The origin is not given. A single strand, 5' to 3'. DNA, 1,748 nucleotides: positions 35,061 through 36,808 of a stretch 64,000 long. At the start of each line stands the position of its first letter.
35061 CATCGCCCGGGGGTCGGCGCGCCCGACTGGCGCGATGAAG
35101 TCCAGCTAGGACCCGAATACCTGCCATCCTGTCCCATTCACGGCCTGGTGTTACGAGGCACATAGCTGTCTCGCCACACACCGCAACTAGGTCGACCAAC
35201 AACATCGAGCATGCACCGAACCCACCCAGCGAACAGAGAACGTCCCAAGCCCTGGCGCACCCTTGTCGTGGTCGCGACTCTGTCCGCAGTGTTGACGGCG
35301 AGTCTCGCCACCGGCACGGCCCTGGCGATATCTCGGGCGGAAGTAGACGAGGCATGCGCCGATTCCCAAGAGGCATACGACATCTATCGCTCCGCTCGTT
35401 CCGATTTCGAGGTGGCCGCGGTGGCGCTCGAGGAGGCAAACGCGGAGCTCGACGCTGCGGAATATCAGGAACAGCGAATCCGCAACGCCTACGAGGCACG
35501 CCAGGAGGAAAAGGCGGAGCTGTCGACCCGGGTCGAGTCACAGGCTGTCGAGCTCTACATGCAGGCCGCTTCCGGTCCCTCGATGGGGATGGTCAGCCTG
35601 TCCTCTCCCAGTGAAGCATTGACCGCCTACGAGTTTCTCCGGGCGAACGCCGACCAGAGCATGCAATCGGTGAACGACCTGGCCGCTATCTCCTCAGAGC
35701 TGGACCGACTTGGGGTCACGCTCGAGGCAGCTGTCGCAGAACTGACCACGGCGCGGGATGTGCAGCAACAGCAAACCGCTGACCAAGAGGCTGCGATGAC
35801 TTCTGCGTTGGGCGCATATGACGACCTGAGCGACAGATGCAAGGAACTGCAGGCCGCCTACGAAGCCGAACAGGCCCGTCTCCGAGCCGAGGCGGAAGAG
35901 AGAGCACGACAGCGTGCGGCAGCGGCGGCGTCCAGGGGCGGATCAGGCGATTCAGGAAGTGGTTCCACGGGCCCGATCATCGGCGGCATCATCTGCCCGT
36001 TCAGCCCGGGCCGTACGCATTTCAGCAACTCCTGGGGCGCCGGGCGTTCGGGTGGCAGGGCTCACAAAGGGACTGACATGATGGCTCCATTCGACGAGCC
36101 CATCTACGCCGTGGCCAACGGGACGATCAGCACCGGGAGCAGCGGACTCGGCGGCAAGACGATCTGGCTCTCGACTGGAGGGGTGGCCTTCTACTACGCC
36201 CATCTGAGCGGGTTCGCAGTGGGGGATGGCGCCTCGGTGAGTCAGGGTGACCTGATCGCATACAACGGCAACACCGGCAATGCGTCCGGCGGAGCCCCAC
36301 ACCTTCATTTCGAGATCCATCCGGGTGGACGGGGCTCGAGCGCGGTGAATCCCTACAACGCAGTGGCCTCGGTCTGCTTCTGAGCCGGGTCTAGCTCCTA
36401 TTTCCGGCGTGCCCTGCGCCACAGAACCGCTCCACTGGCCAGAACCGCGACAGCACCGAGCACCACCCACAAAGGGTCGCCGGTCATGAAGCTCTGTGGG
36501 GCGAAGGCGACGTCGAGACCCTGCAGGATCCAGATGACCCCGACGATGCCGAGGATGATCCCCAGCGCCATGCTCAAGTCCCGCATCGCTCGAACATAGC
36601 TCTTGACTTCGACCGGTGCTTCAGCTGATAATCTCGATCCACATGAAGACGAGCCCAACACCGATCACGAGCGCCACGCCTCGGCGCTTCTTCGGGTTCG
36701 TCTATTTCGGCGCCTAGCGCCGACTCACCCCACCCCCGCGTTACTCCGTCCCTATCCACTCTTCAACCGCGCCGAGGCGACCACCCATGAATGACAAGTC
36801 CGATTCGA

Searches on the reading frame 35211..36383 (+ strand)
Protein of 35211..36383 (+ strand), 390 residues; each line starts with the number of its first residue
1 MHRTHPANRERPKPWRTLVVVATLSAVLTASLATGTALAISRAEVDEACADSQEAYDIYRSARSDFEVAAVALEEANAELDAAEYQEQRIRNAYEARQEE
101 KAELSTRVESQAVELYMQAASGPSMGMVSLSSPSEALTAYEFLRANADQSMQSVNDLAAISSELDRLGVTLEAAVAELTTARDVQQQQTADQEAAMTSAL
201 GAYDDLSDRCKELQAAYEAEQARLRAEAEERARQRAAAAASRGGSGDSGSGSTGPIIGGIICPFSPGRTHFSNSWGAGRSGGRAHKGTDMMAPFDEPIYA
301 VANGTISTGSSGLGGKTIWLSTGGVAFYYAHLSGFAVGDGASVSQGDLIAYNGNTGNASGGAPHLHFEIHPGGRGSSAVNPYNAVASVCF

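Call 11: find_encoding_contigs(protein=window:35211-36383:+, flank=10000, max_places=10)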
Protein window:35211-36383:+ (390 aa): 1 contig read that carries it; 1 place shown.
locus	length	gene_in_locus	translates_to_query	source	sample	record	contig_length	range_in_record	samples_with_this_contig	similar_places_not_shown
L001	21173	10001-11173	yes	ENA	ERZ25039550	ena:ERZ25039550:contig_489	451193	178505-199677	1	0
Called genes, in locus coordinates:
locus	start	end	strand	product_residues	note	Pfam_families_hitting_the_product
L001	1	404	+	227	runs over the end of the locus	PF04264:YceI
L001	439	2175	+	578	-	PF01807:Zn_ribbon_DnaG, PF08275:DNAG_N, PF01751:Toprim, PF13155:Toprim_2, PF13662:Toprim_4, PF10410:DnaB_bind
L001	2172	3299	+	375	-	PF03979:Sigma70_r1_1, PF00140:Sigma70_r1_2, PF04542:Sigma70_r2, PF04539:Sigma70_r3, PF04545:Sigma70_r4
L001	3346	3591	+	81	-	-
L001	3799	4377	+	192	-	-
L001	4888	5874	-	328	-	PF00248:Aldo_ket_red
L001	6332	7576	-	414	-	PF00188:CAP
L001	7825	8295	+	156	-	-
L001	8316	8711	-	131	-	PF12893:Lumazine_bd_2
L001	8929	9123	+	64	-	-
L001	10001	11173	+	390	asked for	PF01551:Peptidase_M23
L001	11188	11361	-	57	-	-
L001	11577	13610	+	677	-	PF01817:CM_2, PF00800:PDT, PF00793:DAHP_synth_1, PF03102:NeuB (weak)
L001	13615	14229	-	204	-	PF00694:Aconitase_C, PF27512:LeuD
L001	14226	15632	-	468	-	PF00330:Aconitase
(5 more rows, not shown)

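Call 12: search_protein_families(library=pfam, proteins=[window:35211-36380:+], max_evalue=0.01)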
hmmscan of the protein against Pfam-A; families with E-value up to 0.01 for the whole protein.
window:35211-36380:+ (390 aa): 1 family
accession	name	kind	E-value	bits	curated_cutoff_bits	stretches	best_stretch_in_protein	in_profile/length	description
PF01551.29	Peptidase_M23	-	5.9e-20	71.7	28.7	1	284-374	2-92/96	Peptidase family M23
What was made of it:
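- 35211..36383 (+): M23 peptidase gene: signal peptide, coiled-coil N-terminal half, M23 domain at residues 284-374. Pfam PF01551, E 5.9e-20 (call 12).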

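Call 13: find_homologous_proteins(query=window:35211-36380:+, max_evalue=1e-20)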
Query window:35211-36380:+ (390 aa): 577 proteins with E <= 1e-20 among 8000 candidates; the best 120 are listed.
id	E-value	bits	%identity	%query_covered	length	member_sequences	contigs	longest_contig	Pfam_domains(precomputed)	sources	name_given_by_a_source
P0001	3.6e-247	838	100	100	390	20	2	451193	PF01551.30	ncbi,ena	-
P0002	3.6e-235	798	96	100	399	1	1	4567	PF01551.30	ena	-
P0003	2.0e-229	779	93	100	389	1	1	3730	PF01551.30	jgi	jgi:peptidoglycan LD-endopeptidase LytH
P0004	1.5e-226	770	93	100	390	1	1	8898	PF01551.30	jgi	jgi:peptidoglycan LD-endopeptidase LytH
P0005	2.1e-222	756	95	95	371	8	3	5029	PF01551.30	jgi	jgi:murein DD-endopeptidase MepM/ murein hydrolase activator NlpD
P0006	2.2e-218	743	94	95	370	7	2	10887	PF01551.30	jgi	-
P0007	1.6e-217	740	90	100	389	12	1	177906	PF01551.30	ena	-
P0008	1.5e-212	724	87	100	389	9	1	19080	PF01551.30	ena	-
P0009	2.5e-212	723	87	100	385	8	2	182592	PF01551.30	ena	-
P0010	3.9e-210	716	86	100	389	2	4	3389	PF01551.30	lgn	-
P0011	5.7e-210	715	90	96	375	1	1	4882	PF01551.30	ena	-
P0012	1.1e-209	714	85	100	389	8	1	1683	PF01551.30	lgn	-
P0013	1.0e-207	708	93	93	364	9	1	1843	PF01551.30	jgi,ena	-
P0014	1.5e-207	707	86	100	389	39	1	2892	PF01551.30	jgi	jgi:peptidoglycan LD-endopeptidase LytH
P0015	6.2e-205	699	84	100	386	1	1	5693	PF01551.30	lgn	-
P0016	3.1e-203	693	83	100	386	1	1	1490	PF01551.30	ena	-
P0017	5.4e-200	682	93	93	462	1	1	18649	PF01551.30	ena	-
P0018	6.3e-187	640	78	98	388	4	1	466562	PF01551.30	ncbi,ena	-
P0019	6.6e-166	570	70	97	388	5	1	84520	PF01551.30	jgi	-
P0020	1.1e-165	570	71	96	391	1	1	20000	PF01551.30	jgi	jgi:peptidoglycan LD-endopeptidase LytH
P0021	4.2e-164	564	71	91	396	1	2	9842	PF01551.30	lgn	-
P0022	4.9e-159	548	71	91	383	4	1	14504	PF01551.30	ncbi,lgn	ncbi:MAG: peptidoglycan DD-metalloendopeptidase family protein [Acidimicrobiia bacterium]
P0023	3.6e-157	542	65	98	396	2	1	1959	PF01551.30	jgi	jgi:murein DD-endopeptidase MepM/ murein hydrolase activator NlpD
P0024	2.6e-154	532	66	100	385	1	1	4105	PF01551.30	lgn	-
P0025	5.4e-152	525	65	95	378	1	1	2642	PF01551.30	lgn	-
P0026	7.4e-152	524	91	68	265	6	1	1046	PF01551.30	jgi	jgi:murein DD-endopeptidase MepM/ murein hydrolase activator NlpD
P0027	2.6e-151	522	64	100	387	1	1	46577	PF01551.30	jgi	jgi:murein DD-endopeptidase MepM/ murein hydrolase activator NlpD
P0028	5.4e-151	521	65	97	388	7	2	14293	PF01551.30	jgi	jgi:murein DD-endopeptidase MepM/ murein hydrolase activator NlpD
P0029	4.7e-150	518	63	99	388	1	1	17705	PF01551.30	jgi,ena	jgi:murein DD-endopeptidase MepM/ murein hydrolase activator NlpD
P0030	5.4e-150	518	63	99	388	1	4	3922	PF01551.30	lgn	-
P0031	5.8e-150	518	63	99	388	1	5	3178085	PF01551.30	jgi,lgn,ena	jgi:murein DD-endopeptidase MepM/ murein hydrolase activator NlpD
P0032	6.1e-150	518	63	97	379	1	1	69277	PF01551.30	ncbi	-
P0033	2.4e-149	516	63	99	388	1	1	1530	PF01551.30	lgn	-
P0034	5.8e-149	515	63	99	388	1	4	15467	PF01551.30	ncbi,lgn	-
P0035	5.9e-149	515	63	99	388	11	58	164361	PF01551.30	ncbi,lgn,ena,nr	ncbi:MAG TPA: peptidoglycan DD-metalloendopeptidase family protein [Acidimicrobiia bacterium]|nr:pep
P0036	1.5e-148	513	63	99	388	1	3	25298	PF01551.30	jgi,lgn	jgi:murein DD-endopeptidase MepM/ murein hydrolase activator NlpD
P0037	3.3e-148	512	64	100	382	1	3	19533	PF01551.30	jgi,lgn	jgi:murein DD-endopeptidase MepM/ murein hydrolase activator NlpD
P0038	7.9e-147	508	67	95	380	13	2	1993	PF01551.30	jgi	jgi:murein DD-endopeptidase MepM/ murein hydrolase activator NlpD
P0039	1.3e-146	507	67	95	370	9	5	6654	PF01551.30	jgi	jgi:murein DD-endopeptidase MepM/ murein hydrolase activator NlpD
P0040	2.6e-146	506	63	100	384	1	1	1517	PF01551.30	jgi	jgi:murein DD-endopeptidase MepM/ murein hydrolase activator NlpD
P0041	5.8e-146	505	63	100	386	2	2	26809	PF01551.30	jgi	jgi:murein DD-endopeptidase MepM/ murein hydrolase activator NlpD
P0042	2.1e-145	503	63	100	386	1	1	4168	PF01551.30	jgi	jgi:murein DD-endopeptidase MepM/ murein hydrolase activator NlpD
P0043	3.6e-145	502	63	98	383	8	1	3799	PF01551.30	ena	-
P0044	5.1e-145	502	63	100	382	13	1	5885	PF01551.30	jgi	jgi:murein DD-endopeptidase MepM/ murein hydrolase activator NlpD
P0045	8.3e-145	501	64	94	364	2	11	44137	PF01551.30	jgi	jgi:murein DD-endopeptidase MepM/ murein hydrolase activator NlpD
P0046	1.8e-144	500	64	99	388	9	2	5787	PF01551.30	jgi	jgi:murein DD-endopeptidase MepM/ murein hydrolase activator NlpD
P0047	5.0e-139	482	62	94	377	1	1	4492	PF01551.30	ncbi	-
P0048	2.7e-131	457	60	93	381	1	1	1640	PF01551.30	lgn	-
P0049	2.1e-129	450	65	84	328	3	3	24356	PF01551.30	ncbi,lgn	-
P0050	6.2e-124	432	54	96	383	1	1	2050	PF01551.30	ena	-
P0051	6.3e-123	429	54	95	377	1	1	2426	PF01551.30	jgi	jgi:murein DD-endopeptidase MepM/ murein hydrolase activator NlpD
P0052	2.7e-122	427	53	93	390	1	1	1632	PF01551.30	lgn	-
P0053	5.5e-121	423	53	97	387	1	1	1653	PF01551.30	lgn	-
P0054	3.3e-119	417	51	95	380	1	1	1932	PF01551.30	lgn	-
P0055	8.3e-119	415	52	97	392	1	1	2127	PF01551.30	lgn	-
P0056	8.6e-119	415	52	97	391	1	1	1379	PF01551.30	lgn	-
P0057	2.6e-118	414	53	95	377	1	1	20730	PF01551.30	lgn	-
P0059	2.9e-115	404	63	82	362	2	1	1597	PF01551.30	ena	-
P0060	1.8e-113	398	53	93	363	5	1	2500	PF01551.30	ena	-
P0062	2.1e-109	384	52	95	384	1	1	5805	PF01551.30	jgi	jgi:murein DD-endopeptidase MepM/ murein hydrolase activator NlpD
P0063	2.8e-109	384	49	98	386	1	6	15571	PF01551.30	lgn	-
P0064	4.0e-107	377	49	96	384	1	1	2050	PF01551.30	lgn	-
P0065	3.9e-105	370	50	96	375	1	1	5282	PF01551.30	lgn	-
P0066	8.5e-103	363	51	92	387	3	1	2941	PF01551.30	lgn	-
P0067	3.7e-102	361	49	97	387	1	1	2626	PF01551.30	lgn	-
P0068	1.2e-93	333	65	61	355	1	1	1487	PF01551.30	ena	-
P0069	3.5e-92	328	47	90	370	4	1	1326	PF01551.30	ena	-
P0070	9.0e-92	327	48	91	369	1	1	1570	PF01551.30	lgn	-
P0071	9.1e-92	327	57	72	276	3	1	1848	PF01551.30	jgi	jgi:murein DD-endopeptidase MepM/ murein hydrolase activator NlpD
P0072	1.3e-91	326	56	70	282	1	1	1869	PF01551.30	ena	-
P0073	2.5e-91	325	46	100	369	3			PF01551.30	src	-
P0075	1.7e-89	319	46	91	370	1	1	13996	PF01551.30,PF18595.7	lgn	-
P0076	2.2e-89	319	48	91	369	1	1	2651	PF01551.30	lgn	-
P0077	3.3e-88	315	47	91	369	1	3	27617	PF01551.30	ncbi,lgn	-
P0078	5.9e-88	314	47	91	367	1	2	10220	PF01551.30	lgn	-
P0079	8.1e-88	314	49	96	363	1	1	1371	PF01551.30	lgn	-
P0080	2.0e-87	312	47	91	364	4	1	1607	PF01551.30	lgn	-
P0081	2.3e-87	312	45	96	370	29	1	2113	PF01551.30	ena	-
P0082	4.9e-87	311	47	95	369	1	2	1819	PF01551.30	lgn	-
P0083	7.5e-87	310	44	93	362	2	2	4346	PF01551.30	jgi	jgi:murein DD-endopeptidase MepM/ murein hydrolase activator NlpD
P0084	9.0e-87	310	44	95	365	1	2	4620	PF01551.30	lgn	-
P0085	3.3e-86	308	46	90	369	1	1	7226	PF01551.30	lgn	-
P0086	4.0e-86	308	45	96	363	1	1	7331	PF01551.30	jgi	jgi:murein DD-endopeptidase MepM/ murein hydrolase activator NlpD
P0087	1.0e-85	307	46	94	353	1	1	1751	PF01551.30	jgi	jgi:murein DD-endopeptidase MepM/ murein hydrolase activator NlpD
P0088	1.9e-85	306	42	99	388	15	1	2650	PF01551.30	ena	-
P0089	4.2e-85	305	44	95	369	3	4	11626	PF01551.30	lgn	-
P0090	4.6e-85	304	48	93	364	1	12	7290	PF01551.30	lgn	-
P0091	5.4e-85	304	47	96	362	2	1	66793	PF01551.30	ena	-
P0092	6.1e-85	304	47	95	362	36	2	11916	PF01551.30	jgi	jgi:peptidoglycan LD-endopeptidase LytH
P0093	9.5e-85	303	47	92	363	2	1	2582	PF01551.30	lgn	-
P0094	1.2e-84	303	42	100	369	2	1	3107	PF01551.30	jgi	jgi:murein DD-endopeptidase MepM/ murein hydrolase activator NlpD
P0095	1.3e-84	303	45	90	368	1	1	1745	PF01551.30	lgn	-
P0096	3.3e-84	302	42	97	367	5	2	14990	PF01551.30,PF16740.11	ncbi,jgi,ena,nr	ncbi:MAG: peptidoglycan DD-metalloendopeptidase family protein [Acidimicrobiia bacterium]|nr:peptido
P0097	3.6e-84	302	46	91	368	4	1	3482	PF01551.30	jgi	-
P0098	4.7e-84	301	44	91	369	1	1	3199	PF01551.30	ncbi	ncbi:MAG: murein hydrolase activator EnvC family protein [Acidimicrobiia bacterium]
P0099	4.8e-84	301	44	97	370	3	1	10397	PF01551.30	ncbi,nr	ncbi:MAG TPA: M23 family metallopeptidase [Acidimicrobiia bacterium]|nr:M23 family metallopeptidase 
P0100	6.2e-84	301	45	95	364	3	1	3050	PF01551.30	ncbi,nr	ncbi:MAG TPA: M23 family metallopeptidase, partial [Acidimicrobiia bacterium]|nr:M23 family metallop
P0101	7.6e-84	300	46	91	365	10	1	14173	PF01551.30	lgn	-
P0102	9.2e-84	300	43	95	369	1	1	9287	PF01551.30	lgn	-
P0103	1.3e-83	300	48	89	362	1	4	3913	PF01551.30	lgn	-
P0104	1.3e-83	300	47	97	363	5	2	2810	PF01551.30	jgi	jgi:murein DD-endopeptidase MepM/ murein hydrolase activator NlpD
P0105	1.4e-83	300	47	92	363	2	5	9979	PF01551.30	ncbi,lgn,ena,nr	ncbi:MAG: M23 family peptidase [Actinobacteria bacterium]|nr:MAG: M23 family peptidase [Actinomyceto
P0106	1.4e-83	300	48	89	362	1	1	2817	PF01551.30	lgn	-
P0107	1.4e-83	300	47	96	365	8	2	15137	PF01551.30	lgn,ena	-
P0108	2.0e-83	299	47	96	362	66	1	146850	PF01551.30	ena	-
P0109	2.0e-83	299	45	96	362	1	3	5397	PF01551.30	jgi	jgi:peptidoglycan LD-endopeptidase LytH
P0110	2.2e-83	299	44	91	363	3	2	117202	PF01551.30,PF16740.11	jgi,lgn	-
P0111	2.7e-83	299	44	97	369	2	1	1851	PF01551.30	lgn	-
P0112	3.0e-83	298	47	96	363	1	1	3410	PF01551.30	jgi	jgi:murein DD-endopeptidase MepM/ murein hydrolase activator NlpD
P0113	3.4e-83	298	47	98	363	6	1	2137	PF01551.30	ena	-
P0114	5.1e-83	298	44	91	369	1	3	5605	PF01551.30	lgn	-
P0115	5.8e-83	298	48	93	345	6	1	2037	PF01551.30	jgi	jgi:murein DD-endopeptidase MepM/ murein hydrolase activator NlpD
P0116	6.1e-83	297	48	90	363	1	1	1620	PF01551.30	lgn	-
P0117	7.5e-83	297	43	97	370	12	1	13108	PF01551.30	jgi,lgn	-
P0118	7.6e-83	297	47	95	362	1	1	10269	PF01551.30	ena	-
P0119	8.1e-83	297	45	91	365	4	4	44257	PF01551.30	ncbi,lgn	ncbi:MAG TPA: peptidoglycan DD-metalloendopeptidase family protein [Acidimicrobiia bacterium]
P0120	8.4e-83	297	45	91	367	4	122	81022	PF01551.30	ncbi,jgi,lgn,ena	-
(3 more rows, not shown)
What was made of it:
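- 35211..36383 (+): 577 homologues, named Acidimicrobiia where a source gives a name (call 13).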

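Call 14: find_encoding_contigs(protein=P0007, flank=3000, max_places=2)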
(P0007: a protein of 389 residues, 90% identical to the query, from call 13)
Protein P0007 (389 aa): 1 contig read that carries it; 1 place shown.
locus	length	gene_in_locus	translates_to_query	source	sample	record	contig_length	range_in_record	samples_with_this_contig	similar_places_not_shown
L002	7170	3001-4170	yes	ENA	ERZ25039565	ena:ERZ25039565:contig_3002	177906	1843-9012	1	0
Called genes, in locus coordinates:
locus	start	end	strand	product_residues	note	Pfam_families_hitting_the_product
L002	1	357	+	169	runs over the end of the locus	-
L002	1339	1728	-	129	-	PF12893:Lumazine_bd_2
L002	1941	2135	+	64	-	-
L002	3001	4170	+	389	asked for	PF01551:Peptidase_M23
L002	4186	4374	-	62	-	-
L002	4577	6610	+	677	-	PF01817:CM_2, PF00800:PDT, PF00793:DAHP_synth_1, PF03102:NeuB (weak)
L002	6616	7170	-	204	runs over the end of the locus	PF00694:Aconitase_C, PF27512:LeuD (weak)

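Call 15: find_encoding_contigs(protein=P0009, flank=3000, max_places=2)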
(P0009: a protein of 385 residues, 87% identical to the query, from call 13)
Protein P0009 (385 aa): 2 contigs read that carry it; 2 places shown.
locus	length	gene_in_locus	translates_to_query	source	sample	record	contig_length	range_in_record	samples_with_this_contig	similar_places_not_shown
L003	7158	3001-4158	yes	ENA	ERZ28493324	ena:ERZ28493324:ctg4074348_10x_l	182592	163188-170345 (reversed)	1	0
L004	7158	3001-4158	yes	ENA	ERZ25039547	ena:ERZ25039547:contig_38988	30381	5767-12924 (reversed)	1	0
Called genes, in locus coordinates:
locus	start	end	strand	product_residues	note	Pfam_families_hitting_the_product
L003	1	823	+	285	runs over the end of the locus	PF00561:Abhydrolase_1 (weak), PF12697:Abhydrolase_6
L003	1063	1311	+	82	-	-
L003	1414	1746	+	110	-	-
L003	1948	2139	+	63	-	-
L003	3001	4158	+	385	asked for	PF01551:Peptidase_M23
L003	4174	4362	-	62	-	-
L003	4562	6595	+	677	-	PF01817:CM_2, PF00800:PDT, PF00793:DAHP_synth_1, PF03102:NeuB (weak)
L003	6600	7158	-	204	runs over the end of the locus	PF00694:Aconitase_C, PF27512:LeuD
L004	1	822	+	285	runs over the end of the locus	PF00561:Abhydrolase_1 (weak), PF12697:Abhydrolase_6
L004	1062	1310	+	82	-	-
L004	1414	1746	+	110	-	-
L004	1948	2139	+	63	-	-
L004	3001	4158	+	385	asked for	PF01551:Peptidase_M23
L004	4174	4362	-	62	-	-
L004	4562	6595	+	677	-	PF01817:CM_2, PF00800:PDT, PF00793:DAHP_synth_1, PF03102:NeuB (weak)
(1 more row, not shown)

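Call 16: find_encoding_contigs(protein=P0018, flank=3000, max_places=2)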
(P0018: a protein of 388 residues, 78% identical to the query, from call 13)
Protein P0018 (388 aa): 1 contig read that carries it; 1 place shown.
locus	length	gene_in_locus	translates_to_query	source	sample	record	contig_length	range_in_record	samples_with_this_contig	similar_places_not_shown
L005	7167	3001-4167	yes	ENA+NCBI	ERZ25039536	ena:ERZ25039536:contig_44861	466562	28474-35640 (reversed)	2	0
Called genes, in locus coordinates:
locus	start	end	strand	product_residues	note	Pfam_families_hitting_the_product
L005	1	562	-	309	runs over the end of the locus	PF00892:EamA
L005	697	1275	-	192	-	-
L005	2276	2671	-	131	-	PF12893:Lumazine_bd_2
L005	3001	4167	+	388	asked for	PF01551:Peptidase_M23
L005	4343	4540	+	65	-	-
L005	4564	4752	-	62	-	-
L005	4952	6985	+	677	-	PF01817:CM_2, PF00800:PDT, PF00793:DAHP_synth_1, PF03102:NeuB (weak)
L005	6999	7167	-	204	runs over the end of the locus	PF00694:Aconitase_C, PF27512:LeuD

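Call 38: find_encoding_contigs(protein=P0019, flank=3000, max_places=1)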
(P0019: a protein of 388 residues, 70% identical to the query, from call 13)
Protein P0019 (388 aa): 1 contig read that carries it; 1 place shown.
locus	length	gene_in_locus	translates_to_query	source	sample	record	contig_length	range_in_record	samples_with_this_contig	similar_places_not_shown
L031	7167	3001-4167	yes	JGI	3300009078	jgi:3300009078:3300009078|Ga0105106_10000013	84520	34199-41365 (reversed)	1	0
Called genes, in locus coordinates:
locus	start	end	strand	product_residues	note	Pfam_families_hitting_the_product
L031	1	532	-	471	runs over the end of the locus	PF03007:WS_DGAT_cat, PF06974:WS_DGAT_C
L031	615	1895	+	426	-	PF00941:FAD_binding_5 (weak), PF01565:FAD_binding_4, PF02913:FAD-oxidase_C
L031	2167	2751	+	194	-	-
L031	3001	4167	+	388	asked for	PF01551:Peptidase_M23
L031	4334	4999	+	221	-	PF01329:Pterin_4a, PF18029:Glyoxalase_6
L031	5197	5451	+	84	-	-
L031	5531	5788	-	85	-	-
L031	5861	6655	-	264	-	PF03372:Exo_endo_phos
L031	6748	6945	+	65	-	-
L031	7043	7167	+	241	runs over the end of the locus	PF02535:Zip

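Call 39: find_encoding_contigs(protein=P0031, flank=3000, max_places=1)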
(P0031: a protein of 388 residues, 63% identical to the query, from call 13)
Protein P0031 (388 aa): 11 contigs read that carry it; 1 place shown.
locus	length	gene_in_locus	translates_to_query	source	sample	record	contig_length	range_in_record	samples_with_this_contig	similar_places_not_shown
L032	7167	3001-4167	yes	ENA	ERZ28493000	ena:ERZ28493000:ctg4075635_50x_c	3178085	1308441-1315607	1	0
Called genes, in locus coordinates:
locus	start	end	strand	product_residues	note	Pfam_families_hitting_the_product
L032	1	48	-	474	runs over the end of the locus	PF01565:FAD_binding_4, PF02913:FAD-oxidase_C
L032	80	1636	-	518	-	PF02538:Hydantoinase_B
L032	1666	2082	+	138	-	PF10604:Polyketide_cyc2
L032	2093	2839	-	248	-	PF08713:DNA_alkylation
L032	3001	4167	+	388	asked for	PF01551:Peptidase_M23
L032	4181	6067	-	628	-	PF05378:Hydant_A_N, PF01968:Hydantoinase_A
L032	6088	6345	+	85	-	PF08712:Nfu_N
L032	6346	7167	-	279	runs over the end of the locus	-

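Call 40: find_encoding_contigs(protein=P0027, flank=3000, max_places=1)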
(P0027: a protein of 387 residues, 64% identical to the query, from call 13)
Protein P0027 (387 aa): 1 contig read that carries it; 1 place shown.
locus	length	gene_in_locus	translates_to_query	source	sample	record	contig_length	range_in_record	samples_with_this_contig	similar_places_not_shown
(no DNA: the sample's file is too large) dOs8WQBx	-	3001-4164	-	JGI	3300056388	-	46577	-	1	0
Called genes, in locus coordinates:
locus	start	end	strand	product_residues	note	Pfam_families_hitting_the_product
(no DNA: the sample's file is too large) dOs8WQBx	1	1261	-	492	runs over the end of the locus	PF02538:Hydantoinase_B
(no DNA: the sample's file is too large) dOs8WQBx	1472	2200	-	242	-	PF08713:DNA_alkylation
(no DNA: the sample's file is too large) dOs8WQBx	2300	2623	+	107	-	PF03992:ABM (weak)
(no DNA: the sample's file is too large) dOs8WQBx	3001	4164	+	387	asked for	PF01551:Peptidase_M23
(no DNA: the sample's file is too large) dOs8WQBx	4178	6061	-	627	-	PF05378:Hydant_A_N, PF01968:Hydantoinase_A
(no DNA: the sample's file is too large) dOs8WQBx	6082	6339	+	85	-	PF08712:Nfu_N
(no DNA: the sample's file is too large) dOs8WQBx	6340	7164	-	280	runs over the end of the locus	-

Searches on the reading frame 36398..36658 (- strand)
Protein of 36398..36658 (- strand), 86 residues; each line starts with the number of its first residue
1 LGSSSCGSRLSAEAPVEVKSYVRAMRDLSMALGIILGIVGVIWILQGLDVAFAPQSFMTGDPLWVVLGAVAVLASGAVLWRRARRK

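Call 12: search_protein_families(library=pfam, proteins=[window:36398-36658:-], max_evalue=0.01)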
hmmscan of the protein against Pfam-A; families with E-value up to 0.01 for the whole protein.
window:36398-36658:- (86 aa): 1 family
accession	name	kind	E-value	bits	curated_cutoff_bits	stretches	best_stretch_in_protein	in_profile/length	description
PF13572.11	DUF4134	-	0.00029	21.5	26.5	1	11-45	24-58/93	Domain of unknown function (DUF4134)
